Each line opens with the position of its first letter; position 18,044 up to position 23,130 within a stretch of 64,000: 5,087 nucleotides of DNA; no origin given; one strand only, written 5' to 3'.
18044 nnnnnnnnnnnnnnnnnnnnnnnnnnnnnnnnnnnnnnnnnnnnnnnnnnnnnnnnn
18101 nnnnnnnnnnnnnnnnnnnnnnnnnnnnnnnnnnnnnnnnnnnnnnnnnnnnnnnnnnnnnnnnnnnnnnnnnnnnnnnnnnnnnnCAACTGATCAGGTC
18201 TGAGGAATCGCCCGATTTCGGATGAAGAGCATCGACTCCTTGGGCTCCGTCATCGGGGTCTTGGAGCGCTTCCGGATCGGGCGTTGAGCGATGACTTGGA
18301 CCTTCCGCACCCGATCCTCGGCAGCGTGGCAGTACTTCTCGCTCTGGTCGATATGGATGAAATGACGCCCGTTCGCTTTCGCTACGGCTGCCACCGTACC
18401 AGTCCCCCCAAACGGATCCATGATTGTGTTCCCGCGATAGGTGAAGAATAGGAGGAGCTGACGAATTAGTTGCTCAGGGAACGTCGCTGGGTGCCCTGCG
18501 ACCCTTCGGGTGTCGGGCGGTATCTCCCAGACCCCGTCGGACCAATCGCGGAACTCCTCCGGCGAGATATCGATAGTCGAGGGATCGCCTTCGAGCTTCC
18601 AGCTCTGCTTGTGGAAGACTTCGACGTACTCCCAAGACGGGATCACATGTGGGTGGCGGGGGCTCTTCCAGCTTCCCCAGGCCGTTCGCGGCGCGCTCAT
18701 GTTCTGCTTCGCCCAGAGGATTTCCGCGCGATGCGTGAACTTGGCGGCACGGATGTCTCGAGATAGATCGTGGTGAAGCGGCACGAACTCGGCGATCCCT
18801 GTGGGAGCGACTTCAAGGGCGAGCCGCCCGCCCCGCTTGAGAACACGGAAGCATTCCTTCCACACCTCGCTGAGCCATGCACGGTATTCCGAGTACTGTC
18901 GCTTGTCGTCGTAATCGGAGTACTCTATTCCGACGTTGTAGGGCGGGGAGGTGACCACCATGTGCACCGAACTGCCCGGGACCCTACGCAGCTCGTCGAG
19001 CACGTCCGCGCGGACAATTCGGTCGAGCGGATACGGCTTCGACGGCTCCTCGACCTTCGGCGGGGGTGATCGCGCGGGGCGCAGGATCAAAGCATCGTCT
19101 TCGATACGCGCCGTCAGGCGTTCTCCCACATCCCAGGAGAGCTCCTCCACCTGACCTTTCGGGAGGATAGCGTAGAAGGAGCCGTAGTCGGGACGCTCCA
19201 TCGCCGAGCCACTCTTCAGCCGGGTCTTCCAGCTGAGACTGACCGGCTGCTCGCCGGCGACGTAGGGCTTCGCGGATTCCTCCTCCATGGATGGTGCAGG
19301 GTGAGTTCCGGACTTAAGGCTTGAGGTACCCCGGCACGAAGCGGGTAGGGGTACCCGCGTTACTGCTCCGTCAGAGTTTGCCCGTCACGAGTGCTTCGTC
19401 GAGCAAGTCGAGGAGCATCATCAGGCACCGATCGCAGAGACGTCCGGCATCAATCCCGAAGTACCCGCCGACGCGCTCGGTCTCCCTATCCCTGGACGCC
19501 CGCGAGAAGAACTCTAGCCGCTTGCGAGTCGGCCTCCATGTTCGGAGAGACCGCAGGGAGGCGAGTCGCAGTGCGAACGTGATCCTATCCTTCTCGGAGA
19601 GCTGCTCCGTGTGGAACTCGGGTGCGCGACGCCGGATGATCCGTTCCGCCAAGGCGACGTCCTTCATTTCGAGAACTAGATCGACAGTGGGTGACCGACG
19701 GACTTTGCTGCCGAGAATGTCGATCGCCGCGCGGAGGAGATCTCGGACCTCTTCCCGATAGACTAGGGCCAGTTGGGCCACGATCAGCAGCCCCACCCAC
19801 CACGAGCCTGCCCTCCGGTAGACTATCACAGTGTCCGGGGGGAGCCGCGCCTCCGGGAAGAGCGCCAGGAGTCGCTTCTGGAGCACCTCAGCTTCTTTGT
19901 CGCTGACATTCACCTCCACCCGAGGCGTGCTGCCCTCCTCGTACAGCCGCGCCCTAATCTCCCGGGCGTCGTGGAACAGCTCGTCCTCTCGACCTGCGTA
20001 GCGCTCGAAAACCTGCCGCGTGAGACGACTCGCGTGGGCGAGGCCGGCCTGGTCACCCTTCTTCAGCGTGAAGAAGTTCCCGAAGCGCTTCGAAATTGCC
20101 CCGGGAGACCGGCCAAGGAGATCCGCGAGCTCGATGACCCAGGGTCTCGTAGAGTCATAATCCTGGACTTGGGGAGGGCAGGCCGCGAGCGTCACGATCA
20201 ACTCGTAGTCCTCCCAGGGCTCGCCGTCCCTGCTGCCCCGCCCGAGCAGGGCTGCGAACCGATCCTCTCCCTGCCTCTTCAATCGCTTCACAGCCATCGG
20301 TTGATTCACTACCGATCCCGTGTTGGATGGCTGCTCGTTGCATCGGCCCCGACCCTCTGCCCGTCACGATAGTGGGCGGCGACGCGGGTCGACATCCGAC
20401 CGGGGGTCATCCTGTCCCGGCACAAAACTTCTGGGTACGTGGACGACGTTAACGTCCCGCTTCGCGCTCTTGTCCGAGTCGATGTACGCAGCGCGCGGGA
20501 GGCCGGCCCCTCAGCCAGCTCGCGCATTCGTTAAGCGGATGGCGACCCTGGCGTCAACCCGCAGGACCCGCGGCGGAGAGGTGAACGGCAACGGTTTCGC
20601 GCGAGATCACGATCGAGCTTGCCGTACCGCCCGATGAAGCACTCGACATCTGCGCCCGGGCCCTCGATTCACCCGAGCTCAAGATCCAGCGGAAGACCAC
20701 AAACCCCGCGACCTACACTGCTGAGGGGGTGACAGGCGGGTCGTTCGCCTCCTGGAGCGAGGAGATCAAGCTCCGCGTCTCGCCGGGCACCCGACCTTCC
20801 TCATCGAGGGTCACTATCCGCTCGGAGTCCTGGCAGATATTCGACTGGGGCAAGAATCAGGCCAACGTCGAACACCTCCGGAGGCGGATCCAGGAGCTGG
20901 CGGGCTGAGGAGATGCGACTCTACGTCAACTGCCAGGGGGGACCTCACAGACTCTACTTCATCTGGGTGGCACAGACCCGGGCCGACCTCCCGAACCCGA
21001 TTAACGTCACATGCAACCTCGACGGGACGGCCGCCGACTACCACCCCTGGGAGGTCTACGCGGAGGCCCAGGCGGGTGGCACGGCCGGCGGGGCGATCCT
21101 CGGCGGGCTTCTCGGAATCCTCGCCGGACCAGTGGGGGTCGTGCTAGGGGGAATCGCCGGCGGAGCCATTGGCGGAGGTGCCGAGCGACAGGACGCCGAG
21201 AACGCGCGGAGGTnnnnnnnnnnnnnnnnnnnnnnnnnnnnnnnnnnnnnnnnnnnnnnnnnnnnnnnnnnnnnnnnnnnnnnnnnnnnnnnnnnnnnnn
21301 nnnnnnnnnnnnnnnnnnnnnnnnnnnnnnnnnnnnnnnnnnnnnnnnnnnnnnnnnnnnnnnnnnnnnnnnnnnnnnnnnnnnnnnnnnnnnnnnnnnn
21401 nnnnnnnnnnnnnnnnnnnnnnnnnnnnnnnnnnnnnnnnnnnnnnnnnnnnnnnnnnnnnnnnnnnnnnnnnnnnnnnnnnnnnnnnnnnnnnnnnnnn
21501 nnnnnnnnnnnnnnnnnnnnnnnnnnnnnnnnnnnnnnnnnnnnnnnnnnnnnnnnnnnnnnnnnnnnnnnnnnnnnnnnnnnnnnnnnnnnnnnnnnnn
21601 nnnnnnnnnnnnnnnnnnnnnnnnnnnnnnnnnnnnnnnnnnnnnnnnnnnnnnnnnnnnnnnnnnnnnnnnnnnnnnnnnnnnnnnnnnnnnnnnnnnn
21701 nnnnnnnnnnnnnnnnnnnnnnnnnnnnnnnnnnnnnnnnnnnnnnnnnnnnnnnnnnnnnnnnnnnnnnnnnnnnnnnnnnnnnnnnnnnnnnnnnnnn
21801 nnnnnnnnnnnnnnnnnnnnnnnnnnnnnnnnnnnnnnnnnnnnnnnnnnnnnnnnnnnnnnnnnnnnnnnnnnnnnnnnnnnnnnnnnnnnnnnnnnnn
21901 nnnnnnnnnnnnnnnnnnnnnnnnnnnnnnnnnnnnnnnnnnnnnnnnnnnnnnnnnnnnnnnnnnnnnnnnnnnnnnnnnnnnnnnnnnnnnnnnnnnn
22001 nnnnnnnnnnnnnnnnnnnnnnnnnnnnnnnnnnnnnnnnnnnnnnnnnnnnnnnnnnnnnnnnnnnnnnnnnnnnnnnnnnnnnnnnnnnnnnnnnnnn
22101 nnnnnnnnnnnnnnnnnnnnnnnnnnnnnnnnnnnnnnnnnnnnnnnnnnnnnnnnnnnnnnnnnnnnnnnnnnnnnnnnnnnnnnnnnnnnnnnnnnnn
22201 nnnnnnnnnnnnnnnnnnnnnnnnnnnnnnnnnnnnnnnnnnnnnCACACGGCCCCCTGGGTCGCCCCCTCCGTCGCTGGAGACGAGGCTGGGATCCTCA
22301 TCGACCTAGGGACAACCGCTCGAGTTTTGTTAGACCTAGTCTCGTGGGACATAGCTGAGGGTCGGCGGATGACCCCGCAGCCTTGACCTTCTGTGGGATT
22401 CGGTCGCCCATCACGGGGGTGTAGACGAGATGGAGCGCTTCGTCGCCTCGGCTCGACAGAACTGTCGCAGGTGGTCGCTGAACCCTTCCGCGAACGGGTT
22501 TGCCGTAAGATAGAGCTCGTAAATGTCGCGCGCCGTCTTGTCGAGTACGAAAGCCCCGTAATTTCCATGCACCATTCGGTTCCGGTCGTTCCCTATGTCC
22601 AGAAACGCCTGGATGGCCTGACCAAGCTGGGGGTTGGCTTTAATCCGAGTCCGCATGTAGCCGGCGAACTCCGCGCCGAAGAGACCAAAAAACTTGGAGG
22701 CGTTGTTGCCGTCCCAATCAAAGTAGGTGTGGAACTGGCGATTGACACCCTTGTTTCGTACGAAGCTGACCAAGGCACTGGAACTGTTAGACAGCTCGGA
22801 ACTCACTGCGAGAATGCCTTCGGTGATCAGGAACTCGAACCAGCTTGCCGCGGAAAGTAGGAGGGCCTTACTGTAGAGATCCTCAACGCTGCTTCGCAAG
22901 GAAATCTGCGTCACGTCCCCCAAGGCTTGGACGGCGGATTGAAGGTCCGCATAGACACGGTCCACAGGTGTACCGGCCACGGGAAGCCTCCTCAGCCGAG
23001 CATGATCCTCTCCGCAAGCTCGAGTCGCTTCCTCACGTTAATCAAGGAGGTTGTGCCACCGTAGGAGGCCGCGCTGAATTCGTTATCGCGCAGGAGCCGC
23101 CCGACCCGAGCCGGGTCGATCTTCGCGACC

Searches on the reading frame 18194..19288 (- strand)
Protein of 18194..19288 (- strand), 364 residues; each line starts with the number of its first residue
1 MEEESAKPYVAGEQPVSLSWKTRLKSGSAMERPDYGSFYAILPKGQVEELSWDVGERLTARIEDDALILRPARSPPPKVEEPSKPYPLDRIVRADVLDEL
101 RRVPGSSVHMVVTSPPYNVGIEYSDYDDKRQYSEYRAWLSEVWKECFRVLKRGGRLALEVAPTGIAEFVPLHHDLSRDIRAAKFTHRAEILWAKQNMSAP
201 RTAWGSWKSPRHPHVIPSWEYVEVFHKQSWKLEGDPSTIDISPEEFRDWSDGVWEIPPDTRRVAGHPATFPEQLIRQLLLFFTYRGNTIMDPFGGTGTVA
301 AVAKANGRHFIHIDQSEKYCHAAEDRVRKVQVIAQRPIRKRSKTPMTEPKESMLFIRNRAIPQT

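Call 3: search_protein_families(library=pfam, proteins=[window:18194-19288:-], max_evalue=0.01)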
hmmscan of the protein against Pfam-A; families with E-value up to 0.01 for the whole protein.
window:18194-19288:- (364 aa): 4 families
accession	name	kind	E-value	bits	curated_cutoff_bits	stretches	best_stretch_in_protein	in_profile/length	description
PF01555.25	N6_N4_Mtase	-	2.7e-40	139.1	26.7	1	108-324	1-220/221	DNA methylase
PF01170.24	UPF0020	-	3.8e-05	23.9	22.3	1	261-321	3-64/197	RMKL-like, methyltransferase domain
PF08241.18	Methyltransf_11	-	0.0001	23.3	21.2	0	140-157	77-94/95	Methyltransferase domain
PF04014.23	MazE_antitoxin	-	0.0016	18.8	24.7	1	41-76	11-47/48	Antidote-toxin recognition MazE, bacterial antitoxin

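Call 57: search_protein_families(library=padloc, proteins=[window:18194-19288:-], max_evalue=0.001)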
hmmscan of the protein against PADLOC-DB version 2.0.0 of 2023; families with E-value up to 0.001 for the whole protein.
window:18194-19288:- (364 aa): 55 families (the best 25 are shown)
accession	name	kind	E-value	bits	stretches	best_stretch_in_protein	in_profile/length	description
PDLC03353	MTase_II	-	1.3e-60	203.2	1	97-329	17-252/260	Type II methyltransferase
PDLC03350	MTase_II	-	1.5e-59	200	1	87-336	55-304/312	Type II methyltransferase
PDLC03299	MTase_II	-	3.3e-33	113.4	2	90-160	16-87/296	Type II methyltransferase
PDLC03371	MTase_II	-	4.5e-31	106.3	1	89-331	11-256/260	Type II methyltransferase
PDLC03387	MTase_II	-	4.4e-30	102.8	2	175-329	131-278/289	Type II methyltransferase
PDLC03259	MTase_II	-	9.1e-25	85.3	1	101-320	12-248/423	Type II methyltransferase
PDLC03295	MTase_II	-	3.8e-23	80.4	2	89-194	4-106/292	Type II methyltransferase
PDLC03216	MTase_II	-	5.6e-23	79.5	2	266-342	194-270/364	Type II methyltransferase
PDLC03260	MTase_II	-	6.2e-23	79.3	2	191-340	173-320/349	Type II methyltransferase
PDLC03246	MTase_II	-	1.6e-22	78.1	1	91-320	115-359/376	Type II methyltransferase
PDLC03276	MTase_II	-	1.8e-22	78.2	2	91-205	146-265/404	Type II methyltransferase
PDLC03738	oMTase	-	9.3e-21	71.9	2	266-338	204-276/376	orphan methyltransferase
PDLC03283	MTase_II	-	8e-20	69.4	1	100-341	15-285/352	Type II methyltransferase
PDLC03230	MTase_II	-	9.5e-19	65.9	2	88-161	35-105/360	Type II methyltransferase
PDLC03320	MTase_II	-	1.4e-18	65.1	2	263-334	210-281/289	Type II methyltransferase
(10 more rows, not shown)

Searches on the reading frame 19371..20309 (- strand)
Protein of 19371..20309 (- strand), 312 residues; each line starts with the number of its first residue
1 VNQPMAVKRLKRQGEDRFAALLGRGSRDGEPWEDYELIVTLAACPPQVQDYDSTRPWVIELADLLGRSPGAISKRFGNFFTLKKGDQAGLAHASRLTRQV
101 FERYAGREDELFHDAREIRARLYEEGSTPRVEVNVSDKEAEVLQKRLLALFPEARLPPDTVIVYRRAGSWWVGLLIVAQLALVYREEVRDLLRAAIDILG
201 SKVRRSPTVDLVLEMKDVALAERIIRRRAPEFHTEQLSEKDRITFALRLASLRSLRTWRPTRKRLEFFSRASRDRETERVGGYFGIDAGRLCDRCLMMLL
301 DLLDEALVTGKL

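Call 3: search_protein_families(library=pfam, proteins=[window:19371-20309:-], max_evalue=0.01)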
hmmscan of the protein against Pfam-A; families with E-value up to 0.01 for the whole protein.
window:19371-20309:- (312 aa): 1 family
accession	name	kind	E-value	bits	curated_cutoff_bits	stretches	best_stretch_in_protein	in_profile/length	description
PF20169.3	DUF6537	-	0.0041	17.4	27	0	215-279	89-150/203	Family of unknown function (DUF6537)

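Call 78: search_protein_families(library=phrogs, proteins=[window:19371-20309:-], max_evalue=0.001)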
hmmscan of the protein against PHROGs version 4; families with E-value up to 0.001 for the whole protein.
window:19371-20309:- (312 aa): 0 families

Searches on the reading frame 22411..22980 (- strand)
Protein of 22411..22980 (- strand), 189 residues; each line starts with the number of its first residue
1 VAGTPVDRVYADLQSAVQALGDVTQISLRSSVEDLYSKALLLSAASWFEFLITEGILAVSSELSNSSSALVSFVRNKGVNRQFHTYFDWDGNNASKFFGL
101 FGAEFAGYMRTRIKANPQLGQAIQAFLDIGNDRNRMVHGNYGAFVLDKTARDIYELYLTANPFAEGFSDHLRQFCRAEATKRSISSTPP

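Call 56: search_protein_families(library=pfam, proteins=[window:22411-22980:-], max_evalue=0.001)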
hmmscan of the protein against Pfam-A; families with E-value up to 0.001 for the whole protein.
window:22411-22980:- (189 aa): 1 family
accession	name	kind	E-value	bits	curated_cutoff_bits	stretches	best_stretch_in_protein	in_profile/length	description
PF18735.6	HEPN_RiboL-PSP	-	1e-12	48.8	28.4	1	23-171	17-189/191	RiboL-PSP-HEPN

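Call 57: search_protein_families(library=padloc, proteins=[window:22411-22980:-], max_evalue=0.001)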
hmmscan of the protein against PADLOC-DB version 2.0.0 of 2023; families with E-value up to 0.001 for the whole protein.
window:22411-22980:- (189 aa): 0 families
